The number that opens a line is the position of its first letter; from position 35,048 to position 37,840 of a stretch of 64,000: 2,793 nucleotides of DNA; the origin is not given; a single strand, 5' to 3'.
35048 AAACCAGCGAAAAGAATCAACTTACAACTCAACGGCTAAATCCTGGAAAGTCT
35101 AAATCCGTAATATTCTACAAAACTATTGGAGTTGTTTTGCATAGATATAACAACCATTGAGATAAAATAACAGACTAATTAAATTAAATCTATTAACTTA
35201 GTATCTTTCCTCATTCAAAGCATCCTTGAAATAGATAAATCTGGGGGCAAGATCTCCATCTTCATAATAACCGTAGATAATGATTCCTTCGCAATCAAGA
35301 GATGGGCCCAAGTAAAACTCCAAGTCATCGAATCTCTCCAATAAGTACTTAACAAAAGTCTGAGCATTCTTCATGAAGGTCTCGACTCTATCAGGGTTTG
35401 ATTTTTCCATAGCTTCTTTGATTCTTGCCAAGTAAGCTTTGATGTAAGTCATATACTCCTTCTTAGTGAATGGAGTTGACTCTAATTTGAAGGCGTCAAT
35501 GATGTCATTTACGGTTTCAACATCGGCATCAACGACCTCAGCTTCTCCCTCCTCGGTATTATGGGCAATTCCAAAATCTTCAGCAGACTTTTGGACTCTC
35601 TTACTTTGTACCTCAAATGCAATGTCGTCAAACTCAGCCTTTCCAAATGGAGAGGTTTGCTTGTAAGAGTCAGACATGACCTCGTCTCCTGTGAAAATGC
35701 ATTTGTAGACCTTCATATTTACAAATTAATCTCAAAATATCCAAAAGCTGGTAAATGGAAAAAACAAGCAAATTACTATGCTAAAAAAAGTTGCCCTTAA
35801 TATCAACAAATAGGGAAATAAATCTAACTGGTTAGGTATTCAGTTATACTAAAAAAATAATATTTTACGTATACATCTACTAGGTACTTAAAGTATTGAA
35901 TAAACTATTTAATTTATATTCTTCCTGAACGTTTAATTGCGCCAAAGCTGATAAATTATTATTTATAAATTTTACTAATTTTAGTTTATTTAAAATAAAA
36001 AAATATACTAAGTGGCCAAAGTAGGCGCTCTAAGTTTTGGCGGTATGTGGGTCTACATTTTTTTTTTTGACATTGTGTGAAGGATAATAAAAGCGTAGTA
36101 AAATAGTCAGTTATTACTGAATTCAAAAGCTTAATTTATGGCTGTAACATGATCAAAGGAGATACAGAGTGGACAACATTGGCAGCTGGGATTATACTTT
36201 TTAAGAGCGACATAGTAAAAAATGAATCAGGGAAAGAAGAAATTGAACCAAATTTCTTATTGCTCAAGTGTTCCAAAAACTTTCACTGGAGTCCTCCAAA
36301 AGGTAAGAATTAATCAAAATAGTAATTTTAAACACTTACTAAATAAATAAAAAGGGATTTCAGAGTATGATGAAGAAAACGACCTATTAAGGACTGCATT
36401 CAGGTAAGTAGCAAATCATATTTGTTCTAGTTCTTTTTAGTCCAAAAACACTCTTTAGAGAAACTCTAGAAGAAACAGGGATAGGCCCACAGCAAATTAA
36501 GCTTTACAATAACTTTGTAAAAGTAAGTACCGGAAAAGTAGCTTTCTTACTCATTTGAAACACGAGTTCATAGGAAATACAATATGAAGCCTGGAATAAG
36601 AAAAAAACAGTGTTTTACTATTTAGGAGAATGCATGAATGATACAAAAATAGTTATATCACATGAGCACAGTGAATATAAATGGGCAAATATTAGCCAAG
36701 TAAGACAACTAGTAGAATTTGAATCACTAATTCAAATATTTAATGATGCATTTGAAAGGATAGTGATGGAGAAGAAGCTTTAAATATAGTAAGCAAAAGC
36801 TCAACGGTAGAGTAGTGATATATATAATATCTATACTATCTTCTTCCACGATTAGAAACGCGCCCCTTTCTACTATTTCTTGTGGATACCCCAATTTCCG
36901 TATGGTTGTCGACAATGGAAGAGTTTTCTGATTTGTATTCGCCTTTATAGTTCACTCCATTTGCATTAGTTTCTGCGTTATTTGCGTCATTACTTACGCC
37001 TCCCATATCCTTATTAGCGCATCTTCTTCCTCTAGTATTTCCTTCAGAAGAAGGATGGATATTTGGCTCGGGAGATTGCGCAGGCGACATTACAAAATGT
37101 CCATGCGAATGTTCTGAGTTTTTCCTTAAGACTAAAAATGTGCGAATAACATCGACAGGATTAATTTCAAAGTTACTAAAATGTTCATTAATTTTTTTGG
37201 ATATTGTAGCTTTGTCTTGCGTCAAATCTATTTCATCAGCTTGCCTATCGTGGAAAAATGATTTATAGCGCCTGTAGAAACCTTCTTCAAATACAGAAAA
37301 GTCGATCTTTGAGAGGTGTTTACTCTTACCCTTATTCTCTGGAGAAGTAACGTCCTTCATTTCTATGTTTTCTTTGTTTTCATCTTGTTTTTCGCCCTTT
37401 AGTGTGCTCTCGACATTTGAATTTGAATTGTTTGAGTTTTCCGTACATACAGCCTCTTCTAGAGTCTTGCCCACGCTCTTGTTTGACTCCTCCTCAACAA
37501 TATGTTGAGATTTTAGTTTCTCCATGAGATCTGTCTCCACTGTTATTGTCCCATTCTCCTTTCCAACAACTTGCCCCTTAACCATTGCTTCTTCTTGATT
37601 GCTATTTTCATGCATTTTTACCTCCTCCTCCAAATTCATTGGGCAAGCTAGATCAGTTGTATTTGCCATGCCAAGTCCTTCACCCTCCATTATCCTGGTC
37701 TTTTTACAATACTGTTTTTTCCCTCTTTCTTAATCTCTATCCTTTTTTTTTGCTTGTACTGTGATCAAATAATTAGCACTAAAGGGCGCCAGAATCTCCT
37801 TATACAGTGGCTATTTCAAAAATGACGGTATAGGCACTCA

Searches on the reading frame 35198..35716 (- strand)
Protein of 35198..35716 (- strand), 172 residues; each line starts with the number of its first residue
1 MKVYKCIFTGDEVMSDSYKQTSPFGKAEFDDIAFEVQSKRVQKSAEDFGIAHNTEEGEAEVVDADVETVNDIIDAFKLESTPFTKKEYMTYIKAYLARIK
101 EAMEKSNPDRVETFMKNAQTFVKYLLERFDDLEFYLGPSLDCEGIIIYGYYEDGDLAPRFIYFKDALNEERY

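Call 5: search_protein_families(library=pfam, proteins=[window:35198-35716:-], max_evalue=0.1)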
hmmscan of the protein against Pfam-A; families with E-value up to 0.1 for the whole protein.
window:35198-35716:- (172 aa): 4 families
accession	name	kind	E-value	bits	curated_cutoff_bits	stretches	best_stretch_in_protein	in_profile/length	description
PF00838.24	TCTP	-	2.8e-52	177.7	24.3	1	1-167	1-163/164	Translationally controlled tumour protein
PF11176.13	Tma16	-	0.042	14.1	22.7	1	62-110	36-84/146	Translation machinery-associated protein 16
PF09843.14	DUF2070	-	0.054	12.2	30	0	26-92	334-401/561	Predicted membrane protein (DUF2070)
PF02372.20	IL15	-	0.095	13.3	28.5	0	61-128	20-92/128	Interleukin 15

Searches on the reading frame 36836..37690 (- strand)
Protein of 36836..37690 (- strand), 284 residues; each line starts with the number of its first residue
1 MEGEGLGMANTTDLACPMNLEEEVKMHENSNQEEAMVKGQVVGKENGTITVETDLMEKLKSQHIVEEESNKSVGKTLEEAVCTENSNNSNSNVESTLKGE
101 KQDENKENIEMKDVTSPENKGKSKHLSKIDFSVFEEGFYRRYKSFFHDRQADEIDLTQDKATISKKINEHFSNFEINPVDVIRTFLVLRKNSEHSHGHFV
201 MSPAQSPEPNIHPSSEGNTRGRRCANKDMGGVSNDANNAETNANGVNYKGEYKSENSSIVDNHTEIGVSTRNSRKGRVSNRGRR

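Call 5: search_protein_families(library=pfam, proteins=[window:36836-37690:-], max_evalue=0.1)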
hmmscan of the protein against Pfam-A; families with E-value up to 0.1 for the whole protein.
window:36836-37690:- (284 aa): 2 families
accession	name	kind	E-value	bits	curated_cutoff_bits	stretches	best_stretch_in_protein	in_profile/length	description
PF13867.11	SAP30_Sin3_bdg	-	0.0066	17.2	22.2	1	140-186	7-49/53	Sin3 binding region of histone deacetylase complex subunit SAP30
PF02736.25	Myosin_N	-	0.057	13.7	27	0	33-54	12-33/45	Myosin N-terminal SH3-like domain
